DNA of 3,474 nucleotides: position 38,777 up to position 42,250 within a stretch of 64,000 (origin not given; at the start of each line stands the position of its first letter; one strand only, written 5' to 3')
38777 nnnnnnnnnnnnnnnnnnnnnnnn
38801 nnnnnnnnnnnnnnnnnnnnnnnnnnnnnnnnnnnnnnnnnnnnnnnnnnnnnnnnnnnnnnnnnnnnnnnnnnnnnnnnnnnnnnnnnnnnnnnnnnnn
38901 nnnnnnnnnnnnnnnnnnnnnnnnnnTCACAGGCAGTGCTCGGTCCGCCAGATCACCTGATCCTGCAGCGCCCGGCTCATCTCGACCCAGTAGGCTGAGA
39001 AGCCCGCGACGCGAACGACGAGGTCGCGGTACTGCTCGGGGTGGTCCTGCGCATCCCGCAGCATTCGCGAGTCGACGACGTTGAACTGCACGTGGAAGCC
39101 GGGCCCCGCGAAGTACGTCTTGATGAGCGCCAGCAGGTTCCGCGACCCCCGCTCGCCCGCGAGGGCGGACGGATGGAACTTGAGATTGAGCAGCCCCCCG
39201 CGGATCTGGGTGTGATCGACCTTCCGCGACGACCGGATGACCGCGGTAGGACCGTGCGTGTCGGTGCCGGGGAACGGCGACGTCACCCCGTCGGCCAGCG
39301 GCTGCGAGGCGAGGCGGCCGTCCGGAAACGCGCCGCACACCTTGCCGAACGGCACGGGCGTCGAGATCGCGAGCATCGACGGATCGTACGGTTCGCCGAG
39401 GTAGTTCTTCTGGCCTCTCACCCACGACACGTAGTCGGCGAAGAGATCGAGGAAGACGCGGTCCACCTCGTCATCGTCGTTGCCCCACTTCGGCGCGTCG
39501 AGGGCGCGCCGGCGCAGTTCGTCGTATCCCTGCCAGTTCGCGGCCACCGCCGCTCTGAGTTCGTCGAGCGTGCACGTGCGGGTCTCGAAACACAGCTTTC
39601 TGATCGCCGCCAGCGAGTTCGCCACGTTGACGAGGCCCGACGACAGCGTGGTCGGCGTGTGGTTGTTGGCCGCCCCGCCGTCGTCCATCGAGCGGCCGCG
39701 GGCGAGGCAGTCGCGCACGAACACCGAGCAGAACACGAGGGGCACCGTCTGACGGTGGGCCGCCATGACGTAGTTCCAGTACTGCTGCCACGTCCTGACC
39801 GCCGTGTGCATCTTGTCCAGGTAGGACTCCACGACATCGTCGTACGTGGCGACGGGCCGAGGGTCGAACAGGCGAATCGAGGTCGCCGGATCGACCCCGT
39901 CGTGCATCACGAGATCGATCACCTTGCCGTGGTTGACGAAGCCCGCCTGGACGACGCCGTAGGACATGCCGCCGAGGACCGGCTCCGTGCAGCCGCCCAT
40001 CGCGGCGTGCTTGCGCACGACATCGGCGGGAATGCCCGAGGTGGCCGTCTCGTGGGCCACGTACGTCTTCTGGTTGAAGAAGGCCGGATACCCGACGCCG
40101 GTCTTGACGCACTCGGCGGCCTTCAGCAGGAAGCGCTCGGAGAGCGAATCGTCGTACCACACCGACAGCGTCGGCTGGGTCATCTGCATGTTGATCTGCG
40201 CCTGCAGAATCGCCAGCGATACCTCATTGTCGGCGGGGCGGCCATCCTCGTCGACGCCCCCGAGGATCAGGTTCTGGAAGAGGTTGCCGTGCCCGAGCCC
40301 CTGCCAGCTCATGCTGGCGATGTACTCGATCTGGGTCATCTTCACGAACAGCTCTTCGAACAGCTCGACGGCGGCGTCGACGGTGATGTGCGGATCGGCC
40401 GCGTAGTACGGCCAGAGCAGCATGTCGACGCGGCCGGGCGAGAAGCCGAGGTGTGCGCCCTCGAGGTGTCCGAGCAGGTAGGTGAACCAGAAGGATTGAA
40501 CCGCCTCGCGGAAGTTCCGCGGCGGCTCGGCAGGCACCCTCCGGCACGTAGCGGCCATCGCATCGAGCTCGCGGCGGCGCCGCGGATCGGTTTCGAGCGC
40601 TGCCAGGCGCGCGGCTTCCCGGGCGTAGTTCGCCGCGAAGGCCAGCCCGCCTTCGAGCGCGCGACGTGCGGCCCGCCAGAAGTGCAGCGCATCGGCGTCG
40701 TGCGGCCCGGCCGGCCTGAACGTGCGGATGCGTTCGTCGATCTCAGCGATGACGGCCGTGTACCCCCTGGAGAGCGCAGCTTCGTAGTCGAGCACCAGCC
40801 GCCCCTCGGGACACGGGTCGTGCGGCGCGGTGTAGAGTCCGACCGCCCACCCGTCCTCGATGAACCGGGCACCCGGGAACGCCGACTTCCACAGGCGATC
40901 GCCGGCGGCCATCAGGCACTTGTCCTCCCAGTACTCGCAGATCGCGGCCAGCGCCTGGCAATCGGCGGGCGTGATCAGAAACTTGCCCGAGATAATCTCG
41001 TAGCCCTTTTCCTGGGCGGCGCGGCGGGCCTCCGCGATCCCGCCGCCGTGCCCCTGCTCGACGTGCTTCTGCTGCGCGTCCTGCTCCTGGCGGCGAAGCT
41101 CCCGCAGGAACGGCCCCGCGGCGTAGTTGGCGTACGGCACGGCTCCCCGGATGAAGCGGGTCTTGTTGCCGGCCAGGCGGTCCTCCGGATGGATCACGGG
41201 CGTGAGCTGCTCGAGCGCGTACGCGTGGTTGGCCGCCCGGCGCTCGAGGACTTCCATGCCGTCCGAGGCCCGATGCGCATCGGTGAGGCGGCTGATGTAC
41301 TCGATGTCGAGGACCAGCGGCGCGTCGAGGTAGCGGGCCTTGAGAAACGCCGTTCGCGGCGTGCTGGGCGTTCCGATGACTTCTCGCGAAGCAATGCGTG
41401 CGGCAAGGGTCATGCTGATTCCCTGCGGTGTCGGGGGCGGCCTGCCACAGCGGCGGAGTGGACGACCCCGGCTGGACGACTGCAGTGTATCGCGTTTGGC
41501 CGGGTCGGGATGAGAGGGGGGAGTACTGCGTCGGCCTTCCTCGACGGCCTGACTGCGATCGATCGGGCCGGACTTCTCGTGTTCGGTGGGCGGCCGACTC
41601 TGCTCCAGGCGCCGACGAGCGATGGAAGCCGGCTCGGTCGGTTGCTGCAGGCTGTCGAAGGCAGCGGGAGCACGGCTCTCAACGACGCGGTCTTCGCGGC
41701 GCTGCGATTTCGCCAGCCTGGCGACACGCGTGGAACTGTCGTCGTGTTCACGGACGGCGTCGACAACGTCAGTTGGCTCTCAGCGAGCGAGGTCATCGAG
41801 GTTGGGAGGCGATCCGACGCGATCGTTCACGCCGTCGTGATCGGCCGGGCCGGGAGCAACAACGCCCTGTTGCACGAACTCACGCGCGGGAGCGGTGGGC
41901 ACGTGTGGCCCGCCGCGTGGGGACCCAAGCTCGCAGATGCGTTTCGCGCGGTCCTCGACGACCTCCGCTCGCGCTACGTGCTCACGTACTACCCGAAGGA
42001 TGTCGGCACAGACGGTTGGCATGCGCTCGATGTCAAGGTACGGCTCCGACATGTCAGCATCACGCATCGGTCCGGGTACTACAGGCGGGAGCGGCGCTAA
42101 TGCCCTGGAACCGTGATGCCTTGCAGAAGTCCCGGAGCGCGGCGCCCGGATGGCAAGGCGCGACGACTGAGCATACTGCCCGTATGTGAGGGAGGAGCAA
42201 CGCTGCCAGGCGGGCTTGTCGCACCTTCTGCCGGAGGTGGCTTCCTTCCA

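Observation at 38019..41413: Orphan glycyl-radical enzyme plus activase cassette of unassignable substrate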

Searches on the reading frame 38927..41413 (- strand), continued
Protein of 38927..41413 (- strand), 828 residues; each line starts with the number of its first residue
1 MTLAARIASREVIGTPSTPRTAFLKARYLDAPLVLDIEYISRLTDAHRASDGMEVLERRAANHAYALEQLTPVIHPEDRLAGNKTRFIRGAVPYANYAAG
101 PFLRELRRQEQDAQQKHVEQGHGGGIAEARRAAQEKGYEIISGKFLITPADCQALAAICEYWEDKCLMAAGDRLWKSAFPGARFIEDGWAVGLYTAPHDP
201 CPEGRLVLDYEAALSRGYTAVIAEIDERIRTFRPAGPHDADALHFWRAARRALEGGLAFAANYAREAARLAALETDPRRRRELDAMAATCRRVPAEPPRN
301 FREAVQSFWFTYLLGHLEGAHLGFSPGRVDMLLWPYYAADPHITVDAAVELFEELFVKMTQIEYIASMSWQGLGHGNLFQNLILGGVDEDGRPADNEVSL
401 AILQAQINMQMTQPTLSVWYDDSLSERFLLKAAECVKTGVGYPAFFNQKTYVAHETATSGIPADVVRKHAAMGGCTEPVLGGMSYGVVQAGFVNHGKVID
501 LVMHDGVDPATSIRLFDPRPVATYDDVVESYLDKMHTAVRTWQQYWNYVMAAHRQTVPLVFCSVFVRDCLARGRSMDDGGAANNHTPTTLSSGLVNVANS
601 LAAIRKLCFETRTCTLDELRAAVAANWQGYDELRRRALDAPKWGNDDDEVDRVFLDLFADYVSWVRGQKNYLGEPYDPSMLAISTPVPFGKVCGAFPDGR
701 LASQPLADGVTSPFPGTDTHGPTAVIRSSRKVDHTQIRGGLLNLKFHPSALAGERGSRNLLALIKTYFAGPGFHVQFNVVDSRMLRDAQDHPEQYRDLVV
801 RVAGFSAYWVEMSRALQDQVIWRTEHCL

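Call 71: search_protein_families(library=pfam, alignment_id=A2, max_evalue=0.00001)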
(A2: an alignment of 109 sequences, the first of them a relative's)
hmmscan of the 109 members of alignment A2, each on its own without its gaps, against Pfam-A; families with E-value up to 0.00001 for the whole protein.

A. member 1, L007:9273-9473:+ (66 aa): 0 families

B. families by the number of members that match (of 109 scanned): 130 families (the first 25 are shown)
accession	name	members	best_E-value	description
PF00113.28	Enolase_C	4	1.1e-122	Enolase, C-terminal TIM barrel domain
PF00561.26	Abhydrolase_1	4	3.2e-30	alpha/beta hydrolase fold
PF02518.31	HATPase_c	4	1.5e-25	Histidine kinase-, DNA gyrase B-, and HSP90-like ATPase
PF00488.27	MutS_V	4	1.1e-24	MutS domain V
PF12697.13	Abhydrolase_6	4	4.7e-23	Alpha/beta hydrolase family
PF13180.12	PDZ_2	4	1.3e-15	PDZ domain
PF07859.19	Abhydrolase_3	4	3.7e-13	alpha/beta hydrolase fold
PF13520.12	AA_permease_2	3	7.1e-61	Amino acid permease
PF03952.21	Enolase_N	3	2.9e-56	Enolase, N-terminal domain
PF04392.18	ABC_sub_bind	3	7e-56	ABC transporter substrate binding protein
PF00324.27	AA_permease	3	2.1e-42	Amino acid permease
PF07719.23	TPR_2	3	5.2e-23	Tetratricopeptide repeat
PF14559.12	TPR_19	3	1.2e-21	Tetratricopeptide repeat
PF12146.15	Hydrolase_4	3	1.7e-21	Serine aminopeptidase, S33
PF13428.12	TPR_14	3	1.1e-20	Tetratricopeptide repeat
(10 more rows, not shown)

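Call 76: find_encoding_contigs(protein=P0122, flank=8000, max_places=5)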
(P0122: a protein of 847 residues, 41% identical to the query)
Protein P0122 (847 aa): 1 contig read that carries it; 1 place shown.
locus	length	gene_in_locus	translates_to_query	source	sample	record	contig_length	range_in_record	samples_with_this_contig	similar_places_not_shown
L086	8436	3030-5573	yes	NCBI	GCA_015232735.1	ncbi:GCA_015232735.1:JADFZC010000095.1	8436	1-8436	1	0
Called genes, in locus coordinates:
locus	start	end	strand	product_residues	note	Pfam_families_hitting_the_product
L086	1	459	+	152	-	?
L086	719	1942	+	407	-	PF01208:URO-D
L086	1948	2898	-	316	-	PF13353:Fer4_12 (weak), PF04055:Radical_SAM (faint), PF13484:Fer4_16 (faint), PF00037:Fer4 (faint), PF12837:Fer4_6 (faint)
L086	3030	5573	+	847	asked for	PF02901:PFL-like, PF01228:Gly_radical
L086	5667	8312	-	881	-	PF13185:GAF_2 (faint), PF07228:SpoIIE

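Call 77: find_encoding_contigs(protein=P0121, flank=8000, max_places=5)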
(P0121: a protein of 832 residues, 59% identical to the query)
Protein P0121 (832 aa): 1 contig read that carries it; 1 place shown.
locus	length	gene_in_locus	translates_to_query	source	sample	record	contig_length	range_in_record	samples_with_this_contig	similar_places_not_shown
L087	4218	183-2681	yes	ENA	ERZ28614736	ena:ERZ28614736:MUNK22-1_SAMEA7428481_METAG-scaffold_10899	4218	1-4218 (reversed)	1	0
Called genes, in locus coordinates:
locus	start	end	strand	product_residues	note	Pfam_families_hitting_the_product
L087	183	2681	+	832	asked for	PF02901:PFL-like, PF01228:Gly_radical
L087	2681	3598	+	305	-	PF13353:Fer4_12, PF13187:Fer4_9 (weak), PF04055:Radical_SAM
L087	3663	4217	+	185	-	?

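Call 82: search_protein_families(library=pfam, proteins=[L084:6712-7629:-, L084:13238-14155:-, L084:12773-13204:+, L001:4286-5128:-], max_evalue=0.01)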
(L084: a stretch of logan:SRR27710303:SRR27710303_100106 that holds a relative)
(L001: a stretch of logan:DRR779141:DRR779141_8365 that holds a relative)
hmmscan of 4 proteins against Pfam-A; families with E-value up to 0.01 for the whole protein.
L084:6712-7629:- (305 aa): 4 families
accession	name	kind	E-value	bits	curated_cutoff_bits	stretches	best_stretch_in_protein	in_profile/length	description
PF13519.12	VWA_2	-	1.6e-11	45.2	27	1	95-192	2-106/107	von Willebrand factor type A domain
PF00092.34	VWA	-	5.3e-09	37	23.8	1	96-232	4-149/174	von Willebrand factor type A domain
PF13768.12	VWA_3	-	0.0069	16.9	27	0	95-239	4-151/155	von Willebrand factor type A domain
PF01882.25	DUF58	-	0.0093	15.6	23.4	0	91-205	35-157/216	Protein of unknown function DUF58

L084:13238-14155:- (305 aa): 1 family
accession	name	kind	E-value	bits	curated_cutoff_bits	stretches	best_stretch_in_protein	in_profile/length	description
PF04227.17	Indigoidine_A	-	5.4e-129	430.1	25.2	1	14-302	2-290/291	Indigoidine synthase A like protein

L084:12773-13204:+ (143 aa): 0 families

L001:4286-5128:- (280 aa): 1 family
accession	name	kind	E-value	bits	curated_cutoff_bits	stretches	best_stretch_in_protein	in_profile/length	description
PF00756.26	Esterase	-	5.6e-11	43.1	22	1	37-187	1-150/251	Putative esterase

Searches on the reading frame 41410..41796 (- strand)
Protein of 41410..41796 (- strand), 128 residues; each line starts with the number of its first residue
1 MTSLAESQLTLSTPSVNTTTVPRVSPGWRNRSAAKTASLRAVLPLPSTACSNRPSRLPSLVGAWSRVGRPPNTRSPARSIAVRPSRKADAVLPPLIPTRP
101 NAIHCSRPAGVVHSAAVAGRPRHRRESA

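Call 10: search_protein_families(library=pfam, proteins=[window:41410-41796:-], max_evalue=0.01)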
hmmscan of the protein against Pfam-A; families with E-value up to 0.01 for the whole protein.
window:41410-41796:- (128 aa): 0 families

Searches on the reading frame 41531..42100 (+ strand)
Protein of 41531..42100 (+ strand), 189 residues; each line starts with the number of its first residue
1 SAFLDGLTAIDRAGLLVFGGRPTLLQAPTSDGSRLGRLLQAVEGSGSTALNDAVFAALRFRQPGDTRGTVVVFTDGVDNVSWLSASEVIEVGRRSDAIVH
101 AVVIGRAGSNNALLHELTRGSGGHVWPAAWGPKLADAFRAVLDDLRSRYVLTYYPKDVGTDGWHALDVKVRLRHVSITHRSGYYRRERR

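Call 82: search_protein_families(library=pfam, proteins=[window:41531-42100:+], max_evalue=0.01)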
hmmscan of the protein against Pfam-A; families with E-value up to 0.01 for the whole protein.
window:41531-42100:+ (189 aa): 2 families
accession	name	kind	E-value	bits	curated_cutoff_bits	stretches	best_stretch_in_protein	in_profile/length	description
PF13519.12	VWA_2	-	7.3e-07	30.2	27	1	3-76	31-106/107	von Willebrand factor type A domain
PF00092.34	VWA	-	0.00032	21.4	23.8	1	11-124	38-158/174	von Willebrand factor type A domain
